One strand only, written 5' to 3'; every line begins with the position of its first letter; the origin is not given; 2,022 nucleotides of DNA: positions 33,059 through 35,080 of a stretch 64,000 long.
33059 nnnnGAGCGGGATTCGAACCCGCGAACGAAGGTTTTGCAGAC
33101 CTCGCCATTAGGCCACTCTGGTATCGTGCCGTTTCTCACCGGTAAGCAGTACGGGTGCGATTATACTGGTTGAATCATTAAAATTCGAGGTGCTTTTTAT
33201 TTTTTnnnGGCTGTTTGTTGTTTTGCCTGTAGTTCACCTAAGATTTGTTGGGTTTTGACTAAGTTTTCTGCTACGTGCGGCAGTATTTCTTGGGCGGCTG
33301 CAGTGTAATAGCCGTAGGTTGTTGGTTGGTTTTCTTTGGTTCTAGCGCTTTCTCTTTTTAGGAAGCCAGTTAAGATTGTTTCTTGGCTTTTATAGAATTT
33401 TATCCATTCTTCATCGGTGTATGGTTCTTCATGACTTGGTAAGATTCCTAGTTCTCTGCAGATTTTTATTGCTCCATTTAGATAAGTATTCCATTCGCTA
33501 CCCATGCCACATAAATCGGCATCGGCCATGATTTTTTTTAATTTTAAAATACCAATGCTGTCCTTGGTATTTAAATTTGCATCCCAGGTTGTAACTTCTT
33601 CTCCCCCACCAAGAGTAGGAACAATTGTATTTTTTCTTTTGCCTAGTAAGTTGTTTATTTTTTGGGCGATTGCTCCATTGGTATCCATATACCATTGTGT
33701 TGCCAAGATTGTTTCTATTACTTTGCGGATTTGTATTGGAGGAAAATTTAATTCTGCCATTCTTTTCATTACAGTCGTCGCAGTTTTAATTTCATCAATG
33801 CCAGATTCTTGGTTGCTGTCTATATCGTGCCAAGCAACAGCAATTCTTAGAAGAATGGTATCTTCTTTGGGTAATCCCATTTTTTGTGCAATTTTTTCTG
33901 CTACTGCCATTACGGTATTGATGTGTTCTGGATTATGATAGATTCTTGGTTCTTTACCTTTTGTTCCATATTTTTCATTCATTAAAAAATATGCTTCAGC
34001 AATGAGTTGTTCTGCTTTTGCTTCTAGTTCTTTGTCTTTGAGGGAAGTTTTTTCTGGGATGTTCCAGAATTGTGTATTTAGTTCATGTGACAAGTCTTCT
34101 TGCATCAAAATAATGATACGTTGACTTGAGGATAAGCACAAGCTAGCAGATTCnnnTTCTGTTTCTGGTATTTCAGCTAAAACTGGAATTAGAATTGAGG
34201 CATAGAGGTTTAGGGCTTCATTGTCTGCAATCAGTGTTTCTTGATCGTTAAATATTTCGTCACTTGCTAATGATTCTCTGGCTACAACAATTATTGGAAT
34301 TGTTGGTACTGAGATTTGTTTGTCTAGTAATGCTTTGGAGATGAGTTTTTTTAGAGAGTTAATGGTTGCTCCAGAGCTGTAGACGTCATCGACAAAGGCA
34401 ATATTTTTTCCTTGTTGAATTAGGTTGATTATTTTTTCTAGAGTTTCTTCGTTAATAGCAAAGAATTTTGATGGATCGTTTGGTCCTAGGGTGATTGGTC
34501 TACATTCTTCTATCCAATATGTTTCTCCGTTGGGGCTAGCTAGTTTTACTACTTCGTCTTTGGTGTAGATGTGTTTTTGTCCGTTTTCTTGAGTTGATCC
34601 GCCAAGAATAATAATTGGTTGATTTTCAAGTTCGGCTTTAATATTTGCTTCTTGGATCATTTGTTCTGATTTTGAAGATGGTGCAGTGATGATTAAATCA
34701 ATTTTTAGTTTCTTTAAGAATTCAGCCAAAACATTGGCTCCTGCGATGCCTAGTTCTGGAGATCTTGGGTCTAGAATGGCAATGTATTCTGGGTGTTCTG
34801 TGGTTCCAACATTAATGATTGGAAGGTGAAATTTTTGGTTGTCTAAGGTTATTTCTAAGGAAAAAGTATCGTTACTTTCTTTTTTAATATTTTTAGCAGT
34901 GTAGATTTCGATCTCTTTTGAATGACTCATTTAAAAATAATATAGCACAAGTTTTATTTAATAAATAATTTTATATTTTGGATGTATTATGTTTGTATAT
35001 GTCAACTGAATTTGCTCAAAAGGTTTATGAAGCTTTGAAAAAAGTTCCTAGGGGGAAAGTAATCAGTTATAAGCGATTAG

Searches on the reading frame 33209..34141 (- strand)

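Call 3: search_protein_families(library=pfam, proteins=[window:33209-34141:-], max_evalue=0.01)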
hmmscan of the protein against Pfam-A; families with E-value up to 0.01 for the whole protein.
window:33209-34141:- (311 aa): 1 family
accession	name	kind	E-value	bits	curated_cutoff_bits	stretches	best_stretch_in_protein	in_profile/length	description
PF01966.28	HD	-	0.0065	17.2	22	0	72-119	3-48/116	HD domain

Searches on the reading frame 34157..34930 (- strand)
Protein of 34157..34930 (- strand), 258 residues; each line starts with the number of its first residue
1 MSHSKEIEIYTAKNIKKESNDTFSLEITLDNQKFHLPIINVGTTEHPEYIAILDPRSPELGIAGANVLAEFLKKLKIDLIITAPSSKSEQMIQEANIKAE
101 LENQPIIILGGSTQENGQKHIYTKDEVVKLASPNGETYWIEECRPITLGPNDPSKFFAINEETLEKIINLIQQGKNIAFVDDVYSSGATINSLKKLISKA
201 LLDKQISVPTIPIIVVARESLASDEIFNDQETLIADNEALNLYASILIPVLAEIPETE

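Call 3: search_protein_families(library=pfam, proteins=[window:34157-34930:-], max_evalue=0.01)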
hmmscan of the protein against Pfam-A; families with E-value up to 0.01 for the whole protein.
window:34157-34930:- (258 aa): 1 family
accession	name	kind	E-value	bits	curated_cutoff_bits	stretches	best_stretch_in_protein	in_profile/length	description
PF24390.1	PRTase-CE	-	0.00017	22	27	1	70-215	36-147/253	PRTase-CE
